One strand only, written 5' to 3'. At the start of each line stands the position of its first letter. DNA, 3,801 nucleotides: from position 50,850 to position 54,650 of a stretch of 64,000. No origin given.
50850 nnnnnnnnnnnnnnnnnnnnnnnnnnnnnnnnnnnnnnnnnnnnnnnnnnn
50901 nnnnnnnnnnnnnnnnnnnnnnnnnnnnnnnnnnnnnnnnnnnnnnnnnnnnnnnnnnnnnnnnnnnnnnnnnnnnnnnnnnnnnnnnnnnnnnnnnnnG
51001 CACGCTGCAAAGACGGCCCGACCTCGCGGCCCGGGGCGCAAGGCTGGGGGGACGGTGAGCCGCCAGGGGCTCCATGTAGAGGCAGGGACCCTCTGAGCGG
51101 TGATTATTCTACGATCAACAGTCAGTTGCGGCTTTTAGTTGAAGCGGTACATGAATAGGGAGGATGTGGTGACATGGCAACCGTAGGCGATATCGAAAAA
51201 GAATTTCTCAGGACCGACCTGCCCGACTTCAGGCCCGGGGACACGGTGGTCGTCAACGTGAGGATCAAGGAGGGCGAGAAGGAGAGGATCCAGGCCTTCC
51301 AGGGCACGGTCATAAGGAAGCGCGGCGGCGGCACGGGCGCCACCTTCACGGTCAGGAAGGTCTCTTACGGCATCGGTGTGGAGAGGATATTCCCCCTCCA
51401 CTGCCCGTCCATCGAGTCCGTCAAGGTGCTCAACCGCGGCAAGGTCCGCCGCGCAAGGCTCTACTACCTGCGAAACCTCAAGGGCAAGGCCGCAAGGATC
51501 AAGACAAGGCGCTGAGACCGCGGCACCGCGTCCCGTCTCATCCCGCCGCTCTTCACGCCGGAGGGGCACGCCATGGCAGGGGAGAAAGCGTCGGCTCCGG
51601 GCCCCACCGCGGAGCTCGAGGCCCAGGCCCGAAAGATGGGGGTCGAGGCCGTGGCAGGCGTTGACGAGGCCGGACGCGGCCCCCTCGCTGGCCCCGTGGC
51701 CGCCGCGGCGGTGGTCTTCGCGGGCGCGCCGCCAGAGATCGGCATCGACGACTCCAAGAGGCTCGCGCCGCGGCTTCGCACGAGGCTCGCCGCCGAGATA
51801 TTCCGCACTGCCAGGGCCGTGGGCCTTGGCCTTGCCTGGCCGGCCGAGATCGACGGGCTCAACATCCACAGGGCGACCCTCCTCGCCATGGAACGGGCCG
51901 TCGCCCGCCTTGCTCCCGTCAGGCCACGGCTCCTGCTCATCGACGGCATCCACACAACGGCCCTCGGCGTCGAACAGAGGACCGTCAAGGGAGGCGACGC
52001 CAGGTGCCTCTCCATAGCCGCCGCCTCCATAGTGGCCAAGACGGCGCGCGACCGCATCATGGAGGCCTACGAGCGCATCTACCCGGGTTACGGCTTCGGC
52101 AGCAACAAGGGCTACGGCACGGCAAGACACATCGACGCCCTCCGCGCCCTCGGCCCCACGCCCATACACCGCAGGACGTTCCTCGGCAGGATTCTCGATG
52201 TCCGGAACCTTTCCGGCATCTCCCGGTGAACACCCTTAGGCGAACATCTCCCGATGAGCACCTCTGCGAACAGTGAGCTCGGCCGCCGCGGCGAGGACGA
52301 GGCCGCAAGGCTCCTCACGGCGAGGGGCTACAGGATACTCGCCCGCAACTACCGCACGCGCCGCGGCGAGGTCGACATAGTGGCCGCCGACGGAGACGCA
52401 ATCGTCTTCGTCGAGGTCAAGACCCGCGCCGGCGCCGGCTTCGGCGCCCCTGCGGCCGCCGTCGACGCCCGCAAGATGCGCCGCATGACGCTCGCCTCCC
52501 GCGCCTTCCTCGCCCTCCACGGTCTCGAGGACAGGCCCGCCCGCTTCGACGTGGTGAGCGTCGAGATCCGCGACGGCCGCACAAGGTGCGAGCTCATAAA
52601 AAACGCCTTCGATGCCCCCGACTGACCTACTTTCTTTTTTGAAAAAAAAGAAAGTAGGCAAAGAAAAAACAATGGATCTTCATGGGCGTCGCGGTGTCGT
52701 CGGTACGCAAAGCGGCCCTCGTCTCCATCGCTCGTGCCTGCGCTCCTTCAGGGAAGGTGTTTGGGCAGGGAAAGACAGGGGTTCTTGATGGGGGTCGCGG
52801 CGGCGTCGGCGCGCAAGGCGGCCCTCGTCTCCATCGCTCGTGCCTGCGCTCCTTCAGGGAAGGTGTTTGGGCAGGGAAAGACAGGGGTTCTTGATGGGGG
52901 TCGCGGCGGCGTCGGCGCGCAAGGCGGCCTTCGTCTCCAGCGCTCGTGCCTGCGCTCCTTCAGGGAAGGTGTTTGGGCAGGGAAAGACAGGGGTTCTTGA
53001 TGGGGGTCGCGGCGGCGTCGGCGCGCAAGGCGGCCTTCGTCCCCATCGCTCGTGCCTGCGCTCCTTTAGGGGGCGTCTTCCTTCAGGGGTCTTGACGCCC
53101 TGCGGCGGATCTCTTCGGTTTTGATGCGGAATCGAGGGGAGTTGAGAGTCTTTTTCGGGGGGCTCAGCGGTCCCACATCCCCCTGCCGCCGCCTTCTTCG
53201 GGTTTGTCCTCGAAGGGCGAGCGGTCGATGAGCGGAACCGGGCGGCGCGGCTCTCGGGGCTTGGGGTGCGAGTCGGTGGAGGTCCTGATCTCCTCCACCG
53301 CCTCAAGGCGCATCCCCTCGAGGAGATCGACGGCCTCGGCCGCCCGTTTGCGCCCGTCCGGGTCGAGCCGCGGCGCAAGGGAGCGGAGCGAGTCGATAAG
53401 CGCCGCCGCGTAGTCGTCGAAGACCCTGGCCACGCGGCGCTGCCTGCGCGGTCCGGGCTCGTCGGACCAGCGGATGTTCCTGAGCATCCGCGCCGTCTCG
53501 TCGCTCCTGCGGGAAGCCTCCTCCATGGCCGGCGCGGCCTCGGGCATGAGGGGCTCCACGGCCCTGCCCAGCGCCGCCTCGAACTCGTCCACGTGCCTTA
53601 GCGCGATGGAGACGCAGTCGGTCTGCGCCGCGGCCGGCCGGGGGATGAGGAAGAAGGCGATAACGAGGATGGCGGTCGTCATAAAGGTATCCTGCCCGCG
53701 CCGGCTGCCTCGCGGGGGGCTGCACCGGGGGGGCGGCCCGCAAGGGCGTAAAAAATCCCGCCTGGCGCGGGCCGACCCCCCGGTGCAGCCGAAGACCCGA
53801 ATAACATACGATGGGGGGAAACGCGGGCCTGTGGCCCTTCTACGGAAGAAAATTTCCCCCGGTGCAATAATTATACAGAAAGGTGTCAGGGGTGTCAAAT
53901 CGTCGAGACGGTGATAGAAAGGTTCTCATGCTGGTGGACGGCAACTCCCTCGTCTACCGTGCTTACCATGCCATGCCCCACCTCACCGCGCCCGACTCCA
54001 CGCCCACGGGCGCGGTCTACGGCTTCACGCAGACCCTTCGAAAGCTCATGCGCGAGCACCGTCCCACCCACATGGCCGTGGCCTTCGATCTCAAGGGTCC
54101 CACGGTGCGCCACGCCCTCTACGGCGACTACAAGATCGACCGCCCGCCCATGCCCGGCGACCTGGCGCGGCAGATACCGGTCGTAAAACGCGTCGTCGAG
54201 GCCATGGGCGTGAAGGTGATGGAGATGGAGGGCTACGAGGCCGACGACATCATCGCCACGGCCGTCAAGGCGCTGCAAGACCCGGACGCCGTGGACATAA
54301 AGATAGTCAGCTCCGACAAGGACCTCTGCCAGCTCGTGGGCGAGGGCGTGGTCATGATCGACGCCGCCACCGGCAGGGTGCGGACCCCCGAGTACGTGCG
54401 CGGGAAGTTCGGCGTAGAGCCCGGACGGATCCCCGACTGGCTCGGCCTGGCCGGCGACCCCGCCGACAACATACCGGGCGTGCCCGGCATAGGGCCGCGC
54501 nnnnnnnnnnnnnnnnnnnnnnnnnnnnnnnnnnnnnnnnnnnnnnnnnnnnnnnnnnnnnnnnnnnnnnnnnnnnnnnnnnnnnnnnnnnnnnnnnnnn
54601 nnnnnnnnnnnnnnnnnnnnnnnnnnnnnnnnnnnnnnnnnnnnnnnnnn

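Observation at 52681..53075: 106-bp tandem repeat (~3.7 copies) in the yraN–downstream intergenic region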

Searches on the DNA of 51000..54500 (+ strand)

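Call 5: search_rna_families(source=window, start=51000, end=54500, threshold=evalue, max_evalue=10)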
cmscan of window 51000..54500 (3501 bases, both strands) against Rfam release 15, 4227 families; matches with E-value up to 10: 6.
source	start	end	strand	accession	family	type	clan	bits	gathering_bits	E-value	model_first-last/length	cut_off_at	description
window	52625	52659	+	RF04239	mir-4679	Gene; miRNA;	-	22.5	88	0.56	1-75/75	no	mir-4679 microRNA precursor family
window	52625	52659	-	RF04239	mir-4679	Gene; miRNA;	-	22.5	88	0.58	1-75/75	no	mir-4679 microRNA precursor family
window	52596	52674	-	RF01859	Phe_leader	Cis-reg; leader;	-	19.1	55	8.4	1-125/125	no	Phenylalanine leader peptide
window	52620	52690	-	RF02181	ST7-AS2_1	Gene; lncRNA;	-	18.8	80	1.4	1-72/72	no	ST7 antisense RNA 2 conserved region 1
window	52616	52669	-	RF00668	mir-302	Gene; miRNA;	CL00096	18.4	55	6.4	1-68/68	no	mir-302 microRNA precursor family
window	52626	52658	+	RF00639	mir-515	Gene; miRNA;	CL00096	17.9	68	7.2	27-61/87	no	mir-515 microRNA precursor family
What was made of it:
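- On Any described RNA family (Rfam 15): Only sub-threshold chance hits, all on the AT-rich hairpin; none in the array (call 5).
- There is no Rfam match (call 5).
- Tried and rejected: Rfam, at permissive E-value, over 51000-54500: nothing in the array (call 5).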

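Call 27: search_dna_similar(query=window:52660-53110:+, collection=plasmids, mode=distant, max_evalue=0.001)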
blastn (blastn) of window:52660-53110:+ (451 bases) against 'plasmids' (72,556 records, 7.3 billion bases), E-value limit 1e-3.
No match.

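Call 28: search_dna_similar(query=window:52660-53110:+, collection=phages, mode=distant, max_evalue=0.001)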
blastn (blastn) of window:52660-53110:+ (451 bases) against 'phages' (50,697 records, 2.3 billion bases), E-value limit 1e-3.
No match.
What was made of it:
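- blastn found nothing in plasmids or phages (calls 27, 28).
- Tried and rejected: blastn 'distant' mode against plasmids and phages: no match (calls 27, 28).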
